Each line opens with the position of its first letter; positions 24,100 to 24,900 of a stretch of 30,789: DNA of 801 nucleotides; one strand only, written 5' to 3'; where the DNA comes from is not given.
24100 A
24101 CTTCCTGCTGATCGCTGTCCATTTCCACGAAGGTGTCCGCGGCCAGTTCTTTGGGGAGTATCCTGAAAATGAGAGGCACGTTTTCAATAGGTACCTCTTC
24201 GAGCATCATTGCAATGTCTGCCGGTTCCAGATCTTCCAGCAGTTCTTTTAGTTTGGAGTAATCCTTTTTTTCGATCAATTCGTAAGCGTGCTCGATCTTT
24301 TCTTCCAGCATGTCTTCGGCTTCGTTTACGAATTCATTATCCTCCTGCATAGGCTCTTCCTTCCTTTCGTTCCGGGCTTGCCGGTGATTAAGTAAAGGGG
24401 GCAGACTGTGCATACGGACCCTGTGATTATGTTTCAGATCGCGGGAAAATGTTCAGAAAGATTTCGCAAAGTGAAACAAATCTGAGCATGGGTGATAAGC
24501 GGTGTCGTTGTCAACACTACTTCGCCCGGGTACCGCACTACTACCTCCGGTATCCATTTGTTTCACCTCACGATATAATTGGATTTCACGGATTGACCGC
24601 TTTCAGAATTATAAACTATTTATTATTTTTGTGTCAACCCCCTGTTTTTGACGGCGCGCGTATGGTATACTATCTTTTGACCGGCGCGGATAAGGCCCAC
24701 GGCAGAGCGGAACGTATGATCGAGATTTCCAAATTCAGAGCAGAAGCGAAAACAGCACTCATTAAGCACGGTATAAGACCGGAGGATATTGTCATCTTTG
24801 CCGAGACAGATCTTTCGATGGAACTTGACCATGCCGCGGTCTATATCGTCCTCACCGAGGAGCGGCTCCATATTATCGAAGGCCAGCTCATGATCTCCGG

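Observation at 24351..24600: Candidate new regulatory leader of mgtE: an 18-bp helix hides the SD and start of a 34-codon uORF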

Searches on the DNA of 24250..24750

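Call 6: search_rna_families(source=window, start=24250, end=24750, threshold=evalue, max_evalue=10, show_alignments=3)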
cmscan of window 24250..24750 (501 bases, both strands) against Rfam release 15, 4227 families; matches with E-value up to 10: 1.
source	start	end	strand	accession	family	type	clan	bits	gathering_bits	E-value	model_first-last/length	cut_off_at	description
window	24278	24333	-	RF00467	RSV_PBS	Cis-reg;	-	15.6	47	3.7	1-75/75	no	Rous sarcoma virus (RSV) primer binding site (PBS)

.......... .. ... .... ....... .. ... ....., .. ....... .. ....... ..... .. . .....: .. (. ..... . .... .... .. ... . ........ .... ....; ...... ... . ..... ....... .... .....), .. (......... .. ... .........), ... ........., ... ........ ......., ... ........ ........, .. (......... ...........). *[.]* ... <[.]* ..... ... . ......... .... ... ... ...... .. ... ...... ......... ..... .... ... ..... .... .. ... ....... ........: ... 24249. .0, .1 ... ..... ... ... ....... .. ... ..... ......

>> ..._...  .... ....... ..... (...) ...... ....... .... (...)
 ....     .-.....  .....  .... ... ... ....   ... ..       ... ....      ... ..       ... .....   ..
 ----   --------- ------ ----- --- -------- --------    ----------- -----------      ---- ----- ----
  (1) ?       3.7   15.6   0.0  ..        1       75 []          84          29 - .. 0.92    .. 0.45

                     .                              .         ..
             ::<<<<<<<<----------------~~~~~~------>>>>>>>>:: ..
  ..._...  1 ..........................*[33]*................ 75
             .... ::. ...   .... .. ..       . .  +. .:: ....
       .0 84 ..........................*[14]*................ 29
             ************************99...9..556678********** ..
